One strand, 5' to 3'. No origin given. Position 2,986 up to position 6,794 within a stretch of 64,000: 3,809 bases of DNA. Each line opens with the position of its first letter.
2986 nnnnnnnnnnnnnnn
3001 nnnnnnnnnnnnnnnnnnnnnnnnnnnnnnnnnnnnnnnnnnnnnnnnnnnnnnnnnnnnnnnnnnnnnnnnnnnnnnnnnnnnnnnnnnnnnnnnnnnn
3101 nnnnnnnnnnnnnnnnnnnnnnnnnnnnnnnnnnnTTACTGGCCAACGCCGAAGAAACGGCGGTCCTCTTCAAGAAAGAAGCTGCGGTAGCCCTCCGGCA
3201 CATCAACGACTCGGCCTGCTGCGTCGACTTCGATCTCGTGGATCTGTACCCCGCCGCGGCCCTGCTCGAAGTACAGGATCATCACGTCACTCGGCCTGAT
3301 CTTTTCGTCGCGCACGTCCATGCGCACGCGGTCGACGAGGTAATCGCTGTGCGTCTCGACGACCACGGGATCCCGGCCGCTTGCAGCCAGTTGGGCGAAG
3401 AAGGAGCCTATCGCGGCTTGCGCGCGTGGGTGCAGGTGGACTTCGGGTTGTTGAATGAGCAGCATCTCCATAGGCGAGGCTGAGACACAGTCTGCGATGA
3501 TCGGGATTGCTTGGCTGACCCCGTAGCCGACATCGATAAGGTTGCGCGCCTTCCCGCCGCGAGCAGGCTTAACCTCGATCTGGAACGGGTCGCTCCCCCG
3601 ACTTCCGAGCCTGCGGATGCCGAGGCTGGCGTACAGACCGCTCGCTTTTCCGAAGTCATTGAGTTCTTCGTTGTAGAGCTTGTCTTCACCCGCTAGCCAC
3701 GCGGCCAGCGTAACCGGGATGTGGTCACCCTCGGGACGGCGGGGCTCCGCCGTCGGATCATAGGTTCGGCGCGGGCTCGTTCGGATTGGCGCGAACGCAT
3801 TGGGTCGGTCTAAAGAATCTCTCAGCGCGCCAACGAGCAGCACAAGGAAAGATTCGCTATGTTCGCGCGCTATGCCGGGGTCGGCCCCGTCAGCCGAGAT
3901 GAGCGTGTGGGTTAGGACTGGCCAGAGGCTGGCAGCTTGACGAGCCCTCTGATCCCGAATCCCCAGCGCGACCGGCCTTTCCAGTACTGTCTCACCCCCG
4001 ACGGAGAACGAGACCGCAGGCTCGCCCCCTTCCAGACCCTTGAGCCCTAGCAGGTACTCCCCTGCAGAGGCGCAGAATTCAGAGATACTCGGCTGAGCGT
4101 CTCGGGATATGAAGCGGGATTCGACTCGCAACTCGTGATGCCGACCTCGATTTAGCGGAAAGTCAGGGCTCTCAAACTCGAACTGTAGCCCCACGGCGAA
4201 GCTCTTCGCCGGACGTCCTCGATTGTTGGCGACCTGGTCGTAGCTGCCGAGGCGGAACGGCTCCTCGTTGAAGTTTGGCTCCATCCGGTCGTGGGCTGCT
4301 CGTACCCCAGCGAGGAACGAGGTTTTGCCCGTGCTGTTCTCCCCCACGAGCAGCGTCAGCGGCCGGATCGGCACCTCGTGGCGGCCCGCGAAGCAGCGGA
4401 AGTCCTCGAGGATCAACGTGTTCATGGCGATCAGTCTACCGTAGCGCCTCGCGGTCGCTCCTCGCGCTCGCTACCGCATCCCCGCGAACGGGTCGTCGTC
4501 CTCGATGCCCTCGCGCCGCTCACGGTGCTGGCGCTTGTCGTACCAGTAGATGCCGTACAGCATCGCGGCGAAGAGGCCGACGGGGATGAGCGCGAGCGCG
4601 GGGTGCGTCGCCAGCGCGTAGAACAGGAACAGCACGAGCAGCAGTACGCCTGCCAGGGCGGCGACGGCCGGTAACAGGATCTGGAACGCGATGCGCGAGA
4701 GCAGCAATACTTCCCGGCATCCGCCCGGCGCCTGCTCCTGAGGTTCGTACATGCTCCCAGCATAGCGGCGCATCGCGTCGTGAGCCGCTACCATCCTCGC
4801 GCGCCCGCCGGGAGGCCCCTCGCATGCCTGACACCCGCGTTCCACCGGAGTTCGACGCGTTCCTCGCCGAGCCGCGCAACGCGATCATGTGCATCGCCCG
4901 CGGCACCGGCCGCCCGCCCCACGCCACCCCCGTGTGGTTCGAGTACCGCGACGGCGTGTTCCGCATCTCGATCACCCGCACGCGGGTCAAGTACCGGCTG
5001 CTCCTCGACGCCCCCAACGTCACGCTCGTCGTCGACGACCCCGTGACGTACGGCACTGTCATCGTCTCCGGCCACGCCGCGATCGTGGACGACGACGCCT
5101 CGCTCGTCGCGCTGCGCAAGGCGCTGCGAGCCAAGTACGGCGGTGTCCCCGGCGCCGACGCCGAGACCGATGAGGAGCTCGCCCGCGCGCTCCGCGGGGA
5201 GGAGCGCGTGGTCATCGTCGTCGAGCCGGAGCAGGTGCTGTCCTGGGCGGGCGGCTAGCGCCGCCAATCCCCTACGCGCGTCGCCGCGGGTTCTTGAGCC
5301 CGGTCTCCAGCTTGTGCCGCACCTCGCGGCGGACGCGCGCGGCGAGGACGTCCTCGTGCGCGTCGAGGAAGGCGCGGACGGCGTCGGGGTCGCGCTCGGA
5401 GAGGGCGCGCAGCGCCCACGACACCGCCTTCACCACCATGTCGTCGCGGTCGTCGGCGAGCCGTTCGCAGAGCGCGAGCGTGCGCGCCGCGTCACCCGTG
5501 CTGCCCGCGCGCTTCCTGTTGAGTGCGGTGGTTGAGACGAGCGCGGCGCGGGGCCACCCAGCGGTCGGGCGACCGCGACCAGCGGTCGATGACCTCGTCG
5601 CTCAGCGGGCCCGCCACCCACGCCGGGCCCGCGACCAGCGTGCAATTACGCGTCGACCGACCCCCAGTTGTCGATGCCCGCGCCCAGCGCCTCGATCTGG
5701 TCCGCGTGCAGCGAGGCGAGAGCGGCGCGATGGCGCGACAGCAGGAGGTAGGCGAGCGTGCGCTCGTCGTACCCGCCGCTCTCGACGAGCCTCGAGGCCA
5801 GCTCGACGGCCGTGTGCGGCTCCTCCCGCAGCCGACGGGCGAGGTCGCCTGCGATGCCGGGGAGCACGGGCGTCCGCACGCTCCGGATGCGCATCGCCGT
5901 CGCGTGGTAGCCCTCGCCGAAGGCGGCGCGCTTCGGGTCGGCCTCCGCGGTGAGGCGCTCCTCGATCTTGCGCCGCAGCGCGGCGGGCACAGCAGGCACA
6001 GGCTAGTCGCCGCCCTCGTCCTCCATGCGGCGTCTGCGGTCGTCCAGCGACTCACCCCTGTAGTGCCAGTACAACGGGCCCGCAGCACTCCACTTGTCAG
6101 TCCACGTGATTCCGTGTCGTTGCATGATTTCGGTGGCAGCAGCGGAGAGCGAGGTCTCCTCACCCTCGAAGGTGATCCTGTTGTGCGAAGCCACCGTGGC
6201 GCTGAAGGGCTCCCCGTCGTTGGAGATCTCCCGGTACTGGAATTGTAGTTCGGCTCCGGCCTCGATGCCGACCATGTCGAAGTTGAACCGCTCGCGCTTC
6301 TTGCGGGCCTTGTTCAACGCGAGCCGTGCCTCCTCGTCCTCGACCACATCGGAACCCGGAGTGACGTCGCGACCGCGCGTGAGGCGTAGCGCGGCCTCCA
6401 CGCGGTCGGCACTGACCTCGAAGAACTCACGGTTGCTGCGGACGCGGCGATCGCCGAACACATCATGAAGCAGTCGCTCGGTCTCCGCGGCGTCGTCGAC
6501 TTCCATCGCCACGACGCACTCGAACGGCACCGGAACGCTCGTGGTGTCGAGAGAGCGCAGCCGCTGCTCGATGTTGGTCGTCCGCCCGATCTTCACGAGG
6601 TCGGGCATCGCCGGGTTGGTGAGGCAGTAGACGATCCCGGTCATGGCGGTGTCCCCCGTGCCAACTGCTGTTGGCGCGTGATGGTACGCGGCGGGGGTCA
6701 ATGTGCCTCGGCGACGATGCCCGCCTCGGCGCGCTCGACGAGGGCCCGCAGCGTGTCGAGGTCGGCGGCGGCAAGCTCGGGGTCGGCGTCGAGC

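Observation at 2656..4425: Translationally coupled ATPase + PIN-like gene pair: candidate antiphage / abortive-infection module with a catalytically odd ATPase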

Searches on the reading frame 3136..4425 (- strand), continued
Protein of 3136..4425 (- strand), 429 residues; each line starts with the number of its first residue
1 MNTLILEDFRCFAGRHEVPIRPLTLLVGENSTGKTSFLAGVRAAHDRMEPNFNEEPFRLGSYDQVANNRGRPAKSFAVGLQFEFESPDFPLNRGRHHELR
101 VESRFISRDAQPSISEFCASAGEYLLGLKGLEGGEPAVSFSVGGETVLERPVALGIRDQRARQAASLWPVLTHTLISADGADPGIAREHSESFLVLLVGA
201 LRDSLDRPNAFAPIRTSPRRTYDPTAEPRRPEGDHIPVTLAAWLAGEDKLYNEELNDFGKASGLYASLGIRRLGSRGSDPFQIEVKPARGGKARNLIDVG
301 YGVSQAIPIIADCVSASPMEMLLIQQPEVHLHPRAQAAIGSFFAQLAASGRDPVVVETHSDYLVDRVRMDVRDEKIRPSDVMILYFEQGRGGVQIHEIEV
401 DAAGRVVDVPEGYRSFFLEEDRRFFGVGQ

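Call 63: predict_structure(alignment_id=A3)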
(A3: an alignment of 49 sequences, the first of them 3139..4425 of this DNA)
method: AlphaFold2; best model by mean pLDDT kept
length: 429 residues; sequences in the alignment: 49
mean_pLDDT: 79.0   pTM: 0.77
mean pLDDT of the five models: 79.0, 78.0, 76.6, 75.8, 74.6
residues with pLDDT >= 90: 156; 70-90: 165; 50-70: 66; < 50: 42
segments of 3 or more residues with pLDDT < 50: 158-164, 214-239, 276-279, 298-300
pLDDT, mean of each block of 10 residues (from residue 1): 94 95 94 93 86 85 88 93 80 77 92 92 91 84 91 59 60 78 75 87 75 46 35 43 57 74 74 53 72 60 66 83 82 84 92 91 95 97 93 91 93 83 60
secondary structure, 60 per line:
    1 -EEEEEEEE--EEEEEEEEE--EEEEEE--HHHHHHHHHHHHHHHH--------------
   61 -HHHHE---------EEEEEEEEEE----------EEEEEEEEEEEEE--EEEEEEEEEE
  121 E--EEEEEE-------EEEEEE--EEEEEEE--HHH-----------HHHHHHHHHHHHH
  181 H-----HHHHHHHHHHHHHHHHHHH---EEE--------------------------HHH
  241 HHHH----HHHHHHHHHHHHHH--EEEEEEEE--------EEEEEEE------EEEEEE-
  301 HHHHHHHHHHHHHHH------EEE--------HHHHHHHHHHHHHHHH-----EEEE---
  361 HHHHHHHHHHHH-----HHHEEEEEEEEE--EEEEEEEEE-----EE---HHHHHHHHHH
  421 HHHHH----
elements in order: E2-9 E12-20 E23-28 H31-46 H62-65 E76-85 E96-108 E111-121 E124-129 E137-142 E145-151 H168-181 H187-205 E209-211 H238-244 H249-262 E265-272 E281-287 E294-299 H301-315 E322-324 H333-348 E354-357 H361-372 E381-389 E392-400 H411-425

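Call 66: fold_search(model_id=the predicted structure, library=pdb)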
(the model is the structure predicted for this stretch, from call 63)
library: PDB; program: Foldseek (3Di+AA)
matches with E <= 10: 1157; with E <= 0.001: 161
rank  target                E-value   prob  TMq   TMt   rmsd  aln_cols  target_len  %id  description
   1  5dac_B                1.5e-10  1.00  0.37  0.37  20.2       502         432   12  ATP-gamma-S bound Rad50 from Chaetomium thermophilum in complex with DNA (released 2016-03-02)
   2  5dac_A                1.8e-10  1.00  0.37  0.37  21.5       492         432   12  ATP-gamma-S bound Rad50 from Chaetomium thermophilum in complex with DNA (released 2016-03-02)
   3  9q9k_A                2.2e-10  1.00  0.37  0.34  23.5       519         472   10  Cryo-EM structure of human Mre11-Rad50 (MR) complex bound to DNA and telomeric factor TRF2 fragment (438-542) (released 2025-10-01)
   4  9n6b_B                2.3e-10  1.00  0.35  0.30  23.8       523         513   12  Structure of the retron IA complex with HNH nuclease in the "up" orientation (released 2025-04-23)
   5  4i99_B                3.6e-10  1.00  0.39  0.50  14.8       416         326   15  Crystal structure of the SmcHead bound to the C-winged helix domain of ScpA (released 2013-01-30)
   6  6p74                  3.6e-10  1.00  0.31  0.27  22.4       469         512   16  OLD nuclease from Thermus Scotoductus (released 2020-01-29)
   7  5xns_A                5.1e-10  1.00  0.37  0.40  21.2       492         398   13  Crystal structure of the Smc head domain with an extended coiled coil bound to the C-terminal domain of ScpA derived f (released 2017-08-02)
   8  9n69_B                6.7e-10  1.00  0.35  0.30  25.6       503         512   12  Structure of the retron IA complex with HNH nuclease in the "down" orientation (released 2025-04-23)
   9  8x5i_D                7.1e-10  1.00  0.39  0.31  14.4       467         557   12  Structure of ATP/Mg2+ bound Gabija GajA (released 2024-02-28)
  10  4i99_A                7.5e-10  1.00  0.41  0.52  11.0       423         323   12  Crystal structure of the SmcHead bound to the C-winged helix domain of ScpA (released 2013-01-30)
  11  3qkt_A                8.9e-10  1.00  0.33  0.40  17.8       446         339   12  Rad50 ABC-ATPase with adjacent coiled-coil region in complex with AMP-PNP (released 2011-03-30)
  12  5h68_B                1.1e-09  1.00  0.37  0.46  11.9       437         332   14  Crystal structure of an engaged dimer of the Geobacillus stearothermophilus SMC head domain (released 2017-03-15)
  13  9n6c_D                1.1e-09  1.00  0.33  0.33  22.2       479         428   12  Structure of the Retron IA Complex without the HNH Nuclease (released 2025-04-23)
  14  4ncj_C                1.2e-09  1.00  0.36  0.46  16.5       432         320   13  Crystal Structure of Pyrococcus furiosis Rad50 R805E mutation with ADP Beryllium Flouride (released 2014-03-05)
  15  4ncj_B                1.3e-09  1.00  0.34  0.44  16.4       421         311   13  Crystal Structure of Pyrococcus furiosis Rad50 R805E mutation with ADP Beryllium Flouride (released 2014-03-05)
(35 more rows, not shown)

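Call 90: search_protein_families(library=pfam, alignment_id=A3, max_evalue=0.001)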
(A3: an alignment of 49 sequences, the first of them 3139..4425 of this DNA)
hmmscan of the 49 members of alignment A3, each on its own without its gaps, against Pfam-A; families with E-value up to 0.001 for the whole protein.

A. member 1, window:3139-4425:- (429 aa): 2 families
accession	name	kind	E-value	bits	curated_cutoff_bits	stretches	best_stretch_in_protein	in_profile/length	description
PF13175.12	AAA_15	-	9.1e-17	62.2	32.1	2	278-364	283-374/374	AAA ATPase domain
PF13304.12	AAA_21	-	4.4e-14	53.7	27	1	288-365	227-304/304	AAA domain, putative AbiEii toxin, Type IV TA system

B. families by the number of members that match (of 49 scanned): 7 families
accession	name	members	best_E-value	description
PF13175.12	AAA_15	49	2.9e-25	AAA ATPase domain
PF13304.12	AAA_21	49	5.3e-22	AAA domain, putative AbiEii toxin, Type IV TA system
PF13476.12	AAA_23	46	4.6e-09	AAA domain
PF12476.13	DUF3696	25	8.2e-09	Protein of unknown function (DUF3696)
PF11398.14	DUF2813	16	4.1e-06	Protein of unknown function (DUF2813)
PF02463.25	SMC_N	9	2.1e-06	RecF/RecN/SMC N terminal domain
PF13555.12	AAA_29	9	7.8e-06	P-loop containing region of AAA domain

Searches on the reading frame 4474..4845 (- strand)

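Call 44: search_protein_families(library=pfam, proteins=[window:4474-4845:-], max_evalue=0.01)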
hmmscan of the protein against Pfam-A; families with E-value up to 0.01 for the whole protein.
window:4474-4845:- (124 aa): 2 families
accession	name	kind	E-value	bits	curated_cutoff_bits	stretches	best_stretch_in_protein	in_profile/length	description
PF13194.11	DUF4010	-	0.00022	21.4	30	1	50-120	54-123/210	Domain of unknown function (DUF4010)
PF13567.11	DUF4131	-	0.00058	20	31.6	1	58-115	5-62/165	Domain of unknown function (DUF4131)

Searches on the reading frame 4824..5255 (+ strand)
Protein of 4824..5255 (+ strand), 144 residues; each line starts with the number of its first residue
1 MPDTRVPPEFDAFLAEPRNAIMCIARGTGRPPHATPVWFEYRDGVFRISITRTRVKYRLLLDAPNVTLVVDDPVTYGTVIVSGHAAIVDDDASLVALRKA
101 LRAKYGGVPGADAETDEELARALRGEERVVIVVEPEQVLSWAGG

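Call 44: search_protein_families(library=pfam, proteins=[window:4824-5255:+], max_evalue=0.01)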
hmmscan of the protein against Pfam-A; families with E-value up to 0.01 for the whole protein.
window:4824-5255:+ (144 aa): 2 families
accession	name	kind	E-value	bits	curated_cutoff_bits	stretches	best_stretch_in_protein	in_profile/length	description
PF01243.27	PNPOx_N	-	6.5e-12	46.3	28.1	1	7-141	2-119/120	Pyridoxamine 5'-phosphate oxidase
PF12900.13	Pyridox_ox_2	-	0.001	19.5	27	1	24-123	17-123/140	Pyridoxamine 5'-phosphate oxidase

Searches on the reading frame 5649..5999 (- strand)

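Call 44: search_protein_families(library=pfam, proteins=[window:5649-5999:-], max_evalue=0.01)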
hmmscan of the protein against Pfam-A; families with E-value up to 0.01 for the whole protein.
window:5649-5999:- (117 aa): 1 family
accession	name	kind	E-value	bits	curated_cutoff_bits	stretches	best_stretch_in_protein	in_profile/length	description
PF08713.17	DNA_alkylation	-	2.3e-12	47.5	21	1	12-116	1-104/213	DNA alkylation repair enzyme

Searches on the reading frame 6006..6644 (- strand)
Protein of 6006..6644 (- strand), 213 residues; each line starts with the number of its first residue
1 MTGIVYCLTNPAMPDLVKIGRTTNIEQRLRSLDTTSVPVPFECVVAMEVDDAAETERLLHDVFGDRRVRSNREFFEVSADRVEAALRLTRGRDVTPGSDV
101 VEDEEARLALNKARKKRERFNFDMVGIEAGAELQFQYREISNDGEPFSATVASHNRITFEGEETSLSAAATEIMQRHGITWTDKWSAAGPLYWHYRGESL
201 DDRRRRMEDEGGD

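Call 44: search_protein_families(library=pfam, proteins=[window:6006-6644:-], max_evalue=0.01)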
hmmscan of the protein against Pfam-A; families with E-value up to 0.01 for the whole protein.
window:6006-6644:- (213 aa): 3 families
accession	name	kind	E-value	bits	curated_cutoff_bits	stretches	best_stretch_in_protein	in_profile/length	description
PF10544.15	T5orf172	-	1.9e-19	70.5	20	1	3-88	1-99/101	T5orf172 domain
PF13455.12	MUG113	-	9.9e-19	68.1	22.3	1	17-87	1-71/73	Meiotically up-regulated gene 113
PF10979.13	DUF2786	-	0.00014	22.1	23.9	0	157-180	16-39/40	Protein of unknown function (DUF2786)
